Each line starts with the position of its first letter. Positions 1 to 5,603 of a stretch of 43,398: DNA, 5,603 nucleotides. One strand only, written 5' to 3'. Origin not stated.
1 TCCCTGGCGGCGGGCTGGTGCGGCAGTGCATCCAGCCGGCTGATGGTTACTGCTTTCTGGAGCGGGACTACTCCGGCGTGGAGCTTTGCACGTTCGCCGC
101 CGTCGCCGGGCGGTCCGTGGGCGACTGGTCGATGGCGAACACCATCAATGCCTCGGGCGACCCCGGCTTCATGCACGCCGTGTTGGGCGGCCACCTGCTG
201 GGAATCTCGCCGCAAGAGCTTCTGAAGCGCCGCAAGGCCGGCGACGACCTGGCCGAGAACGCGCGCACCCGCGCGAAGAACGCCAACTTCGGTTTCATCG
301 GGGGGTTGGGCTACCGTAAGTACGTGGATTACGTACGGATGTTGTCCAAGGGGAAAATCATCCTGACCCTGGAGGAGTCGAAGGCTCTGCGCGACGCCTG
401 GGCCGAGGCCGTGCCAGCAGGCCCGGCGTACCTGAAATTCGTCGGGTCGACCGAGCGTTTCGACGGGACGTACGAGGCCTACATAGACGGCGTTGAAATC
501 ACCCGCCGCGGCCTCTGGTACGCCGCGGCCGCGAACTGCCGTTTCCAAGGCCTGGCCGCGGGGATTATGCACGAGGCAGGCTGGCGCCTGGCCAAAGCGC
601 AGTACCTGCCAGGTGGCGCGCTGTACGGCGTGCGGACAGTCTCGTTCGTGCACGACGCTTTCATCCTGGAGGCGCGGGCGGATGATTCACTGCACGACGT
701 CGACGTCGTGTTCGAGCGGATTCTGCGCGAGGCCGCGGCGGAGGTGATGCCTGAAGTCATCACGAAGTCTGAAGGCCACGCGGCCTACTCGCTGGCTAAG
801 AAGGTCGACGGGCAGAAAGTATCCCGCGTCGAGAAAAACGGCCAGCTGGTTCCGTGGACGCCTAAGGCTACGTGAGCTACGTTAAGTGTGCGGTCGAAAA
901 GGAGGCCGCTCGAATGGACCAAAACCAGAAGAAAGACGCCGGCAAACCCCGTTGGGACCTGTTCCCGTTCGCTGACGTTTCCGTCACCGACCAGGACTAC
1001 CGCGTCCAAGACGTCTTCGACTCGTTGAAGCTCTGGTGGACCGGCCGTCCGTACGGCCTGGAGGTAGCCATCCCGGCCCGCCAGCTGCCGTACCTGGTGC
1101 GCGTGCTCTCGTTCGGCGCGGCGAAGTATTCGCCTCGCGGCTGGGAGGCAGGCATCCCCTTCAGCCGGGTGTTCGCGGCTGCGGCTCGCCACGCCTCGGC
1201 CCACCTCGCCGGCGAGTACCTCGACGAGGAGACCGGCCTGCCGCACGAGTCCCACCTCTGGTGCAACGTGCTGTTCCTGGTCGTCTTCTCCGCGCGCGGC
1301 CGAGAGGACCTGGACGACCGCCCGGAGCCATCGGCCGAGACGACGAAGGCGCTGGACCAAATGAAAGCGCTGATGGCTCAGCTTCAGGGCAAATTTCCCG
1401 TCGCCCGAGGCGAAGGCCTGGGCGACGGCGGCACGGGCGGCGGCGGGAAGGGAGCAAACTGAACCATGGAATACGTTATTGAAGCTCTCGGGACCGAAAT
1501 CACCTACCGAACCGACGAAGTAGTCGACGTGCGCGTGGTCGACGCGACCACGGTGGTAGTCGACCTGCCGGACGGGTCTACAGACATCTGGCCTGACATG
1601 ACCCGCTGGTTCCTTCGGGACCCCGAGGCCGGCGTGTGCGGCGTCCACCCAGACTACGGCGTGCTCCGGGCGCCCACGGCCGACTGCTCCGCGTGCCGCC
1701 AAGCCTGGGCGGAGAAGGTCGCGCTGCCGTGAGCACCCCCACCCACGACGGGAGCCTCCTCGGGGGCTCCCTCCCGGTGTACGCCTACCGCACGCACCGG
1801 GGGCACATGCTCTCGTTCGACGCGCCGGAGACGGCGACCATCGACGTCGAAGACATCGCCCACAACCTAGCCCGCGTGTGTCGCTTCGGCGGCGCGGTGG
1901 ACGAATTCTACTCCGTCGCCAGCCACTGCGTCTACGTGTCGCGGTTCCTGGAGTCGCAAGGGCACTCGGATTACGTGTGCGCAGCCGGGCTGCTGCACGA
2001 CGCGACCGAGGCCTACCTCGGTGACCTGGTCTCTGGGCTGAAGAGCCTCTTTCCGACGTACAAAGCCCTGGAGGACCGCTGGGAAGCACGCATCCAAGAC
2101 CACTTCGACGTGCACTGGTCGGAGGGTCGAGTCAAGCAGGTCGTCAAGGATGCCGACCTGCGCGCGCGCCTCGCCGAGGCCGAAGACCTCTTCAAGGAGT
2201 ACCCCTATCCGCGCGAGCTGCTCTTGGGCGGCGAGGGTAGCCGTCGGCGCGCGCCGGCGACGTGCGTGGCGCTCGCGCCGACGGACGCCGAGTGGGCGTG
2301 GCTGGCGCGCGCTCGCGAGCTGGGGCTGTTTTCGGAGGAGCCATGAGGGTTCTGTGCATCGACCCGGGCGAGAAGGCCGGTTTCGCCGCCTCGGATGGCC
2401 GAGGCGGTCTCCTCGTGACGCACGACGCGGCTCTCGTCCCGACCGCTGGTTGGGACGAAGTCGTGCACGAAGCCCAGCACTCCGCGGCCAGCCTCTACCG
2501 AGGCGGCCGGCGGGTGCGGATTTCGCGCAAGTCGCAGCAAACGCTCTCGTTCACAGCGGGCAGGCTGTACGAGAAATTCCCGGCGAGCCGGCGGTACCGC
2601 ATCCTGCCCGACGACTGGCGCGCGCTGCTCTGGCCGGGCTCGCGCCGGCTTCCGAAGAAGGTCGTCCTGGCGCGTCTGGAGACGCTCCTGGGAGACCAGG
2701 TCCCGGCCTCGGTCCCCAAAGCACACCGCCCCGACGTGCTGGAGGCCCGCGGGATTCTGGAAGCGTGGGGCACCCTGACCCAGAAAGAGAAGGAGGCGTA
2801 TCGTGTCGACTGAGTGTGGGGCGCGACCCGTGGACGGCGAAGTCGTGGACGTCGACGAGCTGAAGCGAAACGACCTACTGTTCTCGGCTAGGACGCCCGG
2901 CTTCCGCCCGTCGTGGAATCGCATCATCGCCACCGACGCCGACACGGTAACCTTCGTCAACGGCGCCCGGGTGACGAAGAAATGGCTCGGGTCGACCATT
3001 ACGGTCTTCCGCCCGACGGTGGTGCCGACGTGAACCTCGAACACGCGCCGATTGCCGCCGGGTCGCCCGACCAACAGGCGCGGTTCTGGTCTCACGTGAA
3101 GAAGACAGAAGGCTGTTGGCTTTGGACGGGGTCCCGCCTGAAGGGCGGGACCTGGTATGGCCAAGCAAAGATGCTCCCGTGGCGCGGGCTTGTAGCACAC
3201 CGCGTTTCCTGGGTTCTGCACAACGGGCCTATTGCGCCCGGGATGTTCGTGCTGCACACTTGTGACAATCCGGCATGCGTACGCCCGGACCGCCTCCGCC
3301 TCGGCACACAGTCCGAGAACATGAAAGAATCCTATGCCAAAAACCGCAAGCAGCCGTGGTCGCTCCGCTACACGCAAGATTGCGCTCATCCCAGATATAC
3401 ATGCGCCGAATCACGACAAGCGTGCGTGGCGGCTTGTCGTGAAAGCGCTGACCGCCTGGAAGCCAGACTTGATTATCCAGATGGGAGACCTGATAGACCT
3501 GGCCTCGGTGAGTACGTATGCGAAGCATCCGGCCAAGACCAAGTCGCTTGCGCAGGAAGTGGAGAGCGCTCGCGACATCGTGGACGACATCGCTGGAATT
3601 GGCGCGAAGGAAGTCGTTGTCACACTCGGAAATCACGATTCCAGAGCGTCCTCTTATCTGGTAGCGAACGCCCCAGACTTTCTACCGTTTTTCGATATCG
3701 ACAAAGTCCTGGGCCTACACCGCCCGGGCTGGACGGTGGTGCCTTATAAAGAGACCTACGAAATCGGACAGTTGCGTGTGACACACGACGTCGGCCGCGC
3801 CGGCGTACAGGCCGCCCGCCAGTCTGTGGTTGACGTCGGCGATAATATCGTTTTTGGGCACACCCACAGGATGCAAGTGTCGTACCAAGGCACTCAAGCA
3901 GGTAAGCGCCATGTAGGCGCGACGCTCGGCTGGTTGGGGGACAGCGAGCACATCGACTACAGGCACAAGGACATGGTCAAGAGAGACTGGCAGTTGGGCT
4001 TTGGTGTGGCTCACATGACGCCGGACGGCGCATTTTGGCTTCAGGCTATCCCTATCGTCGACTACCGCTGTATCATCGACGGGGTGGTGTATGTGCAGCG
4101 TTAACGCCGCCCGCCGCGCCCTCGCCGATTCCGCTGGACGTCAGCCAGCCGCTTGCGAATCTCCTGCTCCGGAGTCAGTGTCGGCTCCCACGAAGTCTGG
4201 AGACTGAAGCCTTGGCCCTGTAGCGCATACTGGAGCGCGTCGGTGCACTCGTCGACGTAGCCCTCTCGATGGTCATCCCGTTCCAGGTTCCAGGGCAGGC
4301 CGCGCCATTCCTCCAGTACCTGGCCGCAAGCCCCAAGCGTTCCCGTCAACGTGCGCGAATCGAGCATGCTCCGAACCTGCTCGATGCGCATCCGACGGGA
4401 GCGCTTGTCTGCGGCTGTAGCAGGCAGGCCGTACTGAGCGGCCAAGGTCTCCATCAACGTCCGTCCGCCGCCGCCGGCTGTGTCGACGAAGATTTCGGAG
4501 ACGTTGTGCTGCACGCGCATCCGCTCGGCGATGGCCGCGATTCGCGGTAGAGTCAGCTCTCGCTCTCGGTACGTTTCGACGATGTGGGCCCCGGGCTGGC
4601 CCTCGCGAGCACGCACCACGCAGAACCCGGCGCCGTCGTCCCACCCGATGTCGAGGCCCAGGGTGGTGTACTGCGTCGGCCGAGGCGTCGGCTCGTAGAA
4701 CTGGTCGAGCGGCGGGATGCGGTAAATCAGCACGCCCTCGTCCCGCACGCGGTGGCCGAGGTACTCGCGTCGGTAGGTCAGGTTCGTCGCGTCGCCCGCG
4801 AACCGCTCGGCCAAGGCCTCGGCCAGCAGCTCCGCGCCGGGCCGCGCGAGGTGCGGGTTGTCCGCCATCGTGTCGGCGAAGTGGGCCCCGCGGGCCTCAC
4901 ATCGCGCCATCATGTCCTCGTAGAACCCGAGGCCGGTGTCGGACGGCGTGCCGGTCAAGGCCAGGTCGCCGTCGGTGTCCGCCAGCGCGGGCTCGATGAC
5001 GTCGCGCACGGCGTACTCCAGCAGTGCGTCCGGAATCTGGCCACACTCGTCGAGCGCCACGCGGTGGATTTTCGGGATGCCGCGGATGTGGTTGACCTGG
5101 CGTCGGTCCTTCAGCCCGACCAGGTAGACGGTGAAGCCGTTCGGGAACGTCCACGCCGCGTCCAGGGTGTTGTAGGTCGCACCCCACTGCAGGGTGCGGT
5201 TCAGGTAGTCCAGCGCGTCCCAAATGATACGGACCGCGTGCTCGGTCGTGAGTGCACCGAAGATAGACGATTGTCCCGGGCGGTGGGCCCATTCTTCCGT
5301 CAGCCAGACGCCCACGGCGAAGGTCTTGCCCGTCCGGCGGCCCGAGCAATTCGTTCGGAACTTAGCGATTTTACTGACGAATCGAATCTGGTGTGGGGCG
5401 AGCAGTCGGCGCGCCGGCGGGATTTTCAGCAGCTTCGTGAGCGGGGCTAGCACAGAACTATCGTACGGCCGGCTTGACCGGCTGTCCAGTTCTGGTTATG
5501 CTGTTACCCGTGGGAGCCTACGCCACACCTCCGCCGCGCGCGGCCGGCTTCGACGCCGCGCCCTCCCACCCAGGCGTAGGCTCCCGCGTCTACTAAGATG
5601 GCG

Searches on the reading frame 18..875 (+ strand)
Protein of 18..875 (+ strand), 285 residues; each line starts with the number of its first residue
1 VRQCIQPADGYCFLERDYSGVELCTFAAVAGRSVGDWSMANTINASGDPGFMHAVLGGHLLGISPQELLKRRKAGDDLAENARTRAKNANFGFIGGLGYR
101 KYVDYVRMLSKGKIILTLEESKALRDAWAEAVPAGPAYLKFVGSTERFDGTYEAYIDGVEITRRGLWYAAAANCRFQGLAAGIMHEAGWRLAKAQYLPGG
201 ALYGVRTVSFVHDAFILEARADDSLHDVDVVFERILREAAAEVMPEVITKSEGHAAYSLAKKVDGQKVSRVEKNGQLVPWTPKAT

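Call 72: search_protein_families(library=pfam, proteins=[window:18-875:+], max_evalue=0.001)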
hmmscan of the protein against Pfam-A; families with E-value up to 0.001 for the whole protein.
window:18-875:+ (285 aa): 1 family
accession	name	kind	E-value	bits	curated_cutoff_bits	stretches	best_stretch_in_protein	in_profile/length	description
PF00476.26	DNA_pol_A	-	1.1e-08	34.9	34.3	1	1-240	141-361/381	DNA polymerase family A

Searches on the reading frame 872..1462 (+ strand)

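Call 72: search_protein_families(library=pfam, proteins=[window:872-1462:+], max_evalue=0.001)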
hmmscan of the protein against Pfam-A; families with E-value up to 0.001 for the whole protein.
window:872-1462:+ (196 aa): 1 family
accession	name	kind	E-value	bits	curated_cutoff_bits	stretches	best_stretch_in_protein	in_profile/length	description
PF18909.5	dGTP_diPhyd_N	-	2.5e-21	75.9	27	1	67-150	17-99/99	dATP/dGTP diphosphohydrolase, N-terminal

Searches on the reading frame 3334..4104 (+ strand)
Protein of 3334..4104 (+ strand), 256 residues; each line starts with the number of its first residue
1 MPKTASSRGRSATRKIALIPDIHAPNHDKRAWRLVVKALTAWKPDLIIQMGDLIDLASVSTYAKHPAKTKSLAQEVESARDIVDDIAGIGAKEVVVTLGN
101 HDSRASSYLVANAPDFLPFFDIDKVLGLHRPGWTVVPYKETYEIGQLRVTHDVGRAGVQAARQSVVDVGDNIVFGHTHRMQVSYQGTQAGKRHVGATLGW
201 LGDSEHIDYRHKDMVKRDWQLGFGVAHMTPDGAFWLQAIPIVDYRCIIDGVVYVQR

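Call 72: search_protein_families(library=pfam, proteins=[window:3334-4104:+], max_evalue=0.001)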
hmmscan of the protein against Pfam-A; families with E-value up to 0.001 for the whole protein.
window:3334-4104:+ (256 aa): 2 families
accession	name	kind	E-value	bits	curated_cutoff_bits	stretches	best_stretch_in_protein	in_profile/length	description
PF00149.33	Metallophos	-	1.6e-08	35.7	21.5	1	15-121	2-104/191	Calcineurin-like phosphoesterase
PF12850.12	Metallophos_2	-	2.8e-05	24.6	27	1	15-186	2-125/154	Calcineurin-like phosphoesterase superfamily domain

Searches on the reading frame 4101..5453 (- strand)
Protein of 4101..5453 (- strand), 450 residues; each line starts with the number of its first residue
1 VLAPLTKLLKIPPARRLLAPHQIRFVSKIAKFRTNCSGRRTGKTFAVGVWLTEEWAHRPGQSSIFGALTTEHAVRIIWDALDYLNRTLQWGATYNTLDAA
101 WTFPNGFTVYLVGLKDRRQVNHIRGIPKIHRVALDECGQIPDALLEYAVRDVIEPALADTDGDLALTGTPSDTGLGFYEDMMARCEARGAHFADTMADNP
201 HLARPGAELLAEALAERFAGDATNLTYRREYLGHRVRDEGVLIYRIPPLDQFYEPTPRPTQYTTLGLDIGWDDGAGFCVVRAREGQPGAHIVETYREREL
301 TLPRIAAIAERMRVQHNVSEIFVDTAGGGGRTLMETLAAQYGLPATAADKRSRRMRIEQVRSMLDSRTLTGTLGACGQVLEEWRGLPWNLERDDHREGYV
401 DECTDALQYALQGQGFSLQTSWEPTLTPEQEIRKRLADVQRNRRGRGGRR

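Call 62: search_dna_similar(query=window:4101-5453:-, collection=phages, mode=protein, max_rows=15)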
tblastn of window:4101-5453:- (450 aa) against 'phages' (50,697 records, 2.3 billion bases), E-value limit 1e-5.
No match.
